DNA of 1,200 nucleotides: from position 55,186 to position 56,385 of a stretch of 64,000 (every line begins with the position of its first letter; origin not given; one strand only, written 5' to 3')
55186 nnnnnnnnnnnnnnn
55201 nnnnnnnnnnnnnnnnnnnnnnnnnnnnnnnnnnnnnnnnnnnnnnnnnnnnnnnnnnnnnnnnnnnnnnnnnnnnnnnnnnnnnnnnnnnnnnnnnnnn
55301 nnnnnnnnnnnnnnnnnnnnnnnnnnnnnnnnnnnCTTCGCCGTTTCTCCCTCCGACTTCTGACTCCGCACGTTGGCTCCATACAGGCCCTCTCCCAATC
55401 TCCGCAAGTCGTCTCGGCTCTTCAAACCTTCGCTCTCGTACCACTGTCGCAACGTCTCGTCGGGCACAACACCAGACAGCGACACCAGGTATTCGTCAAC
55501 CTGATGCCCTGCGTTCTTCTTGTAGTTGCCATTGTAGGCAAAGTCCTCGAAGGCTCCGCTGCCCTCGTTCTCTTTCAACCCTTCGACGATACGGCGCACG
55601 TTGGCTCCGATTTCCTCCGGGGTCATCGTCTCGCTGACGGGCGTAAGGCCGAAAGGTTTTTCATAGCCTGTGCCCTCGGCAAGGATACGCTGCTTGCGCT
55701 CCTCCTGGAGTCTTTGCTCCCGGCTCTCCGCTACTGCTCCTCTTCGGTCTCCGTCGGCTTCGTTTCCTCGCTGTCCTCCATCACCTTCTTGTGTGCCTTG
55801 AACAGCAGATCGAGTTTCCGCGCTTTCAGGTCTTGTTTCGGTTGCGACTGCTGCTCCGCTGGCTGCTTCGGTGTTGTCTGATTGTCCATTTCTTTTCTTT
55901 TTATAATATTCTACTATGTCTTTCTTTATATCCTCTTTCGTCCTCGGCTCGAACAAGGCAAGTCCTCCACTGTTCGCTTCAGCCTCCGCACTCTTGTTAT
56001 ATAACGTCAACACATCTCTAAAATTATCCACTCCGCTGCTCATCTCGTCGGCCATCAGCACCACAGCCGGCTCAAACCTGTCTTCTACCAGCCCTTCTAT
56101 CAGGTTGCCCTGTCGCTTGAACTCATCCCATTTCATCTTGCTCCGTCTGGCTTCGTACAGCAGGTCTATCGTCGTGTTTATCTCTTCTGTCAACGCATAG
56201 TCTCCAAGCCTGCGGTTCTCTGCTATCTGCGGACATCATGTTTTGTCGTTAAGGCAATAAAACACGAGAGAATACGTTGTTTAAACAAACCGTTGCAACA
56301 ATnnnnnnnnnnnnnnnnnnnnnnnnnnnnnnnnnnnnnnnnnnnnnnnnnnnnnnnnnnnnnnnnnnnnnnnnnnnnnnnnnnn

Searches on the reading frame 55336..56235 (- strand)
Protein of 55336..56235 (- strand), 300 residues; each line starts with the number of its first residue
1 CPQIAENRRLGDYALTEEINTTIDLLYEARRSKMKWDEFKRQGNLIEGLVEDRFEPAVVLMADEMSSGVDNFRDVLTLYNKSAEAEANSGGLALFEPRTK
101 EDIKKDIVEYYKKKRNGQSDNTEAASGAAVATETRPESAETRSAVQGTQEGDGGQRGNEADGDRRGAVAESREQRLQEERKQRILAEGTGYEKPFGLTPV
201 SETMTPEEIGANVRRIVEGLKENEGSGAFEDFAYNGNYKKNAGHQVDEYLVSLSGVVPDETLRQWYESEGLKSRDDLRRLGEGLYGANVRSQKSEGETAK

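Call 77: find_related_loci(query=window:55336-56235:-, collection=viral_contigs, flank=6000)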
Query window:55336-56235:- (300 aa) in viral_contigs; peptide patterns used: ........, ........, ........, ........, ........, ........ (x = any residue, [..] = any of these).
39 stretches matched a pattern, but none encodes a relative of the query by tblastn (E <= 1e-3).
